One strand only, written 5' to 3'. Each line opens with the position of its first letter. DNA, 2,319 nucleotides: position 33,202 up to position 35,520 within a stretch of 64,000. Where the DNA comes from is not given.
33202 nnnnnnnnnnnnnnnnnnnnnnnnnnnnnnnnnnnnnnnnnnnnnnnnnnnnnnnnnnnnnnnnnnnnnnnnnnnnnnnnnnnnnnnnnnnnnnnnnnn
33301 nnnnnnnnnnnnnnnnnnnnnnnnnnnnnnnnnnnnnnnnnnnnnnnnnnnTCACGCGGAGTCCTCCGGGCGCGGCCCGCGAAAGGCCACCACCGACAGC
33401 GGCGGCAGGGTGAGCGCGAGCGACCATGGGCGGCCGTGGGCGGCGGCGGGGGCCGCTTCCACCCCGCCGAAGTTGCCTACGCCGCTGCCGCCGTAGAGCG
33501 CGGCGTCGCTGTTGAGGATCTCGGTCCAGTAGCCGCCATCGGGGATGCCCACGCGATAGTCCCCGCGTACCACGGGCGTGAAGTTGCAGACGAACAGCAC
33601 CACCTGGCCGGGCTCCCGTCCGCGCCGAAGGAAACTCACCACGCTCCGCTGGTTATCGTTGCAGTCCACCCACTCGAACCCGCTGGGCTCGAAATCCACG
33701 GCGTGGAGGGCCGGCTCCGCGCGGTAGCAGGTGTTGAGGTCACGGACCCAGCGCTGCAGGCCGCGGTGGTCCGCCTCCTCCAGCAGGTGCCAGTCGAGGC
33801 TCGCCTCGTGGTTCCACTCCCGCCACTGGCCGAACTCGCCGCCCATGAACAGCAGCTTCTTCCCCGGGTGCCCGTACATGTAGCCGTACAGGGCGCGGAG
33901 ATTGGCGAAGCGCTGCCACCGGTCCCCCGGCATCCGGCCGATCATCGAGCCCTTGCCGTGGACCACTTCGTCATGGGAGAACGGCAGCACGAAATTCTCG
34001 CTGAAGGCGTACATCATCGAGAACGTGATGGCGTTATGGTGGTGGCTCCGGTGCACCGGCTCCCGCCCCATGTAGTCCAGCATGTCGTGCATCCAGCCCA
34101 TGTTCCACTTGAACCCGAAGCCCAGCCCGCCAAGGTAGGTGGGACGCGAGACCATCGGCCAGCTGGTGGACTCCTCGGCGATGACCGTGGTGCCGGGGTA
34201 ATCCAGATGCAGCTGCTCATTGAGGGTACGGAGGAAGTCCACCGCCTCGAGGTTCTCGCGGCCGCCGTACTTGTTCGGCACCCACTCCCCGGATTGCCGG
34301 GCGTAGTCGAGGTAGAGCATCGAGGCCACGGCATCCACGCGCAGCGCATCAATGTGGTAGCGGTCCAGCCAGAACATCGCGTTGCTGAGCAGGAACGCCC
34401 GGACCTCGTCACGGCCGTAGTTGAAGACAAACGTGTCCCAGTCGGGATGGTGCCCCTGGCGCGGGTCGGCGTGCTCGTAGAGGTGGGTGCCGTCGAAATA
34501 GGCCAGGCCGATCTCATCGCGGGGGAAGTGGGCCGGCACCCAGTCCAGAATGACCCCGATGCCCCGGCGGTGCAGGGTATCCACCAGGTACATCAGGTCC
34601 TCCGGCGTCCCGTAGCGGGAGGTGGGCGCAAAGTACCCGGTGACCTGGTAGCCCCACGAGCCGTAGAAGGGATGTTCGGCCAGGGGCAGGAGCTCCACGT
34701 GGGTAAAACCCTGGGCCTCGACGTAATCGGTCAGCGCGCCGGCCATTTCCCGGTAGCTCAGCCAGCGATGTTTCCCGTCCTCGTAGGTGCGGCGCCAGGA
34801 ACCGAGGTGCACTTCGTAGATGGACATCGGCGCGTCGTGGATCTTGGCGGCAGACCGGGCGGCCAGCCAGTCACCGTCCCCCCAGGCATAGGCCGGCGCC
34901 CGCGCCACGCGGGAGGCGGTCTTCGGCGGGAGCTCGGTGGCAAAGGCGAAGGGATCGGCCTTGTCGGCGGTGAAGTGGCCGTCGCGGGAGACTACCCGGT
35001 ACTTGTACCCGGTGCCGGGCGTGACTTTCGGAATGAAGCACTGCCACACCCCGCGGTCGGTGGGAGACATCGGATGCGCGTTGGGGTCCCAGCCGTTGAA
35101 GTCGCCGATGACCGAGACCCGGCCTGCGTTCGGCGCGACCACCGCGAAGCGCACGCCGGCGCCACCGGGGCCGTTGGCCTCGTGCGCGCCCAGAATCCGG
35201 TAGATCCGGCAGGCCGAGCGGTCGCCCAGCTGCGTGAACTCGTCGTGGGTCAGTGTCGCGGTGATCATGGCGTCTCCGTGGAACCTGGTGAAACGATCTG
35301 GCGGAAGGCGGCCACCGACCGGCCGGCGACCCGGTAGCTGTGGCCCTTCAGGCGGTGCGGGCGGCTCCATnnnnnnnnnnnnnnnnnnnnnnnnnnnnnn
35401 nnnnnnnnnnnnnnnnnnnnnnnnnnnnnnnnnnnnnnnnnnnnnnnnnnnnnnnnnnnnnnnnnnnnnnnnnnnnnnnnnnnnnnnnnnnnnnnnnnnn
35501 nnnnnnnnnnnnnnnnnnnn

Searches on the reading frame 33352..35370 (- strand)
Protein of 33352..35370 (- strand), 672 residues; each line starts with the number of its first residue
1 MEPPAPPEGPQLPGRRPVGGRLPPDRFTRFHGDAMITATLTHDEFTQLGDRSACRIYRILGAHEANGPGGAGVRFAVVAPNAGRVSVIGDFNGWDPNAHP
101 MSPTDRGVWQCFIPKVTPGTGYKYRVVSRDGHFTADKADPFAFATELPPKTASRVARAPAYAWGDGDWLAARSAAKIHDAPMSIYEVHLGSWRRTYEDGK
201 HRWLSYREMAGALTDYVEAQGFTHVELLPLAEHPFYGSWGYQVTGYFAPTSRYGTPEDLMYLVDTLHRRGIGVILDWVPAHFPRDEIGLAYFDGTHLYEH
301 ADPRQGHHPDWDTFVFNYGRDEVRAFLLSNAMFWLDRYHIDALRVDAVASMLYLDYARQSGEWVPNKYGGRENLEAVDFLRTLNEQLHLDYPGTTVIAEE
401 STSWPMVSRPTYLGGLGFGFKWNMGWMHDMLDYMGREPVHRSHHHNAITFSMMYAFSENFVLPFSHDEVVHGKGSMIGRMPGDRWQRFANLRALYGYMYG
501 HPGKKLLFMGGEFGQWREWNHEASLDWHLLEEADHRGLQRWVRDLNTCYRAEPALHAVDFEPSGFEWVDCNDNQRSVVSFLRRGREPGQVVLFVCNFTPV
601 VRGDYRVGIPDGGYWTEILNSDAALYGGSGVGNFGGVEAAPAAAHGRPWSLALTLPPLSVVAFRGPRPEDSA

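Call 40: search_protein_families(library=pfam, proteins=[window:33352-35370:-], max_evalue=0.001)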
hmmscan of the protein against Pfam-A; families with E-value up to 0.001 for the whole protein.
window:33352-35370:- (672 aa): 4 families
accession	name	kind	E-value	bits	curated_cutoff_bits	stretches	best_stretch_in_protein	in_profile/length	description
PF02806.24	Alpha-amylase_C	-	2.5e-27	95.5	21.2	1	567-664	1-93/95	Alpha amylase, C-terminal all-beta domain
PF02922.24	CBM_48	-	1.1e-19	71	22.4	1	60-142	2-83/83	Carbohydrate-binding module 48 (Isoamylase N-terminal domain)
PF00128.31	Alpha-amylase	-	9.6e-12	45.3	22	1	215-283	26-93/446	Alpha amylase, catalytic domain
PF22019.2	GlgB_N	-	6.5e-05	23.4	27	1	57-139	17-92/94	alpha-1,4-glucan branching enzyme GlgB, N-terminal domain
